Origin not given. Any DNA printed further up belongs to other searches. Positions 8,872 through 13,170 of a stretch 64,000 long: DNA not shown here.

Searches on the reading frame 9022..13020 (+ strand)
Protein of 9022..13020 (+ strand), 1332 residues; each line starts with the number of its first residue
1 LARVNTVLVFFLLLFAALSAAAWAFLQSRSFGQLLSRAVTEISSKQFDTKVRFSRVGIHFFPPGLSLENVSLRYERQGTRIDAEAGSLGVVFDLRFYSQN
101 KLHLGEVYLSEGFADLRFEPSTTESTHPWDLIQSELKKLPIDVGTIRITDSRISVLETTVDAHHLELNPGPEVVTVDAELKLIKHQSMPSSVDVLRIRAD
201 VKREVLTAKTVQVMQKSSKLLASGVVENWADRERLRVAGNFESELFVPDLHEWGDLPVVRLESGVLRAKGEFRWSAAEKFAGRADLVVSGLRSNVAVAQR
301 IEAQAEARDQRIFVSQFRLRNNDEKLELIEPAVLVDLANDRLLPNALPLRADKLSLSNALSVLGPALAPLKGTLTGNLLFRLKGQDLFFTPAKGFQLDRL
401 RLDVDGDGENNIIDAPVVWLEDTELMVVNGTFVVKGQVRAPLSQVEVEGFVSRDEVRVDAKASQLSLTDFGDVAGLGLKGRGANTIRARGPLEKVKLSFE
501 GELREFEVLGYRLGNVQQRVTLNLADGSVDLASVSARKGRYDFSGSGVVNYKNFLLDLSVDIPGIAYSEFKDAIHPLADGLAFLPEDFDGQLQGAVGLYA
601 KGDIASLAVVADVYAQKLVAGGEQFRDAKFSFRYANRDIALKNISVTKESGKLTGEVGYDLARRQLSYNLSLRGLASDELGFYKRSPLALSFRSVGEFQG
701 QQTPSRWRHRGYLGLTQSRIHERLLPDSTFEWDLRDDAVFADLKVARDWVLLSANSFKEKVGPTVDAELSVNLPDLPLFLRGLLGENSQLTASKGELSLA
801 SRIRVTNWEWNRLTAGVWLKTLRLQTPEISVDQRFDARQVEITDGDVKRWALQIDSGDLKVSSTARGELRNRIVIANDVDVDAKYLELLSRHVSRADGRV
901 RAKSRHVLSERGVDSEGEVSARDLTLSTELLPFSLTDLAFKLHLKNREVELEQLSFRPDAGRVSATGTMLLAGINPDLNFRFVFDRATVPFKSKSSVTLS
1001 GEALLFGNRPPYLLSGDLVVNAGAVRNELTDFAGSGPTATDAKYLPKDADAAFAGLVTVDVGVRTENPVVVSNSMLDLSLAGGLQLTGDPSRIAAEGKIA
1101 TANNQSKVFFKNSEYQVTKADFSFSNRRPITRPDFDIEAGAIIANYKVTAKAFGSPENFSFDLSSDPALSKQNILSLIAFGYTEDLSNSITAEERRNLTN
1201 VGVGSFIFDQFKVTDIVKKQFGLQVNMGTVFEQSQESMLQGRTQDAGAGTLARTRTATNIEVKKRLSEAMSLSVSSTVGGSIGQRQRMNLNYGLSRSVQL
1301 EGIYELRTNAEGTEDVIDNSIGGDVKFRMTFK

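Call 15: search_protein_families(library=pfam, proteins=[window:9022-13020:+], max_evalue=0.00001)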
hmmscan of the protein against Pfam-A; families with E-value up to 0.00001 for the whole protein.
window:9022-13020:+ (1332 aa): 2 families
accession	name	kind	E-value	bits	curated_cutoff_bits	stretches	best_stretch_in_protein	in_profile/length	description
PF04357.19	TamB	-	6.3e-30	105.1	22.4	1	958-1328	8-378/381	TamB, inner membrane protein subunit of TAM complex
PF13116.12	YhdP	-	3.2e-06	25.8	46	0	854-957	596-700/1224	YhdP protein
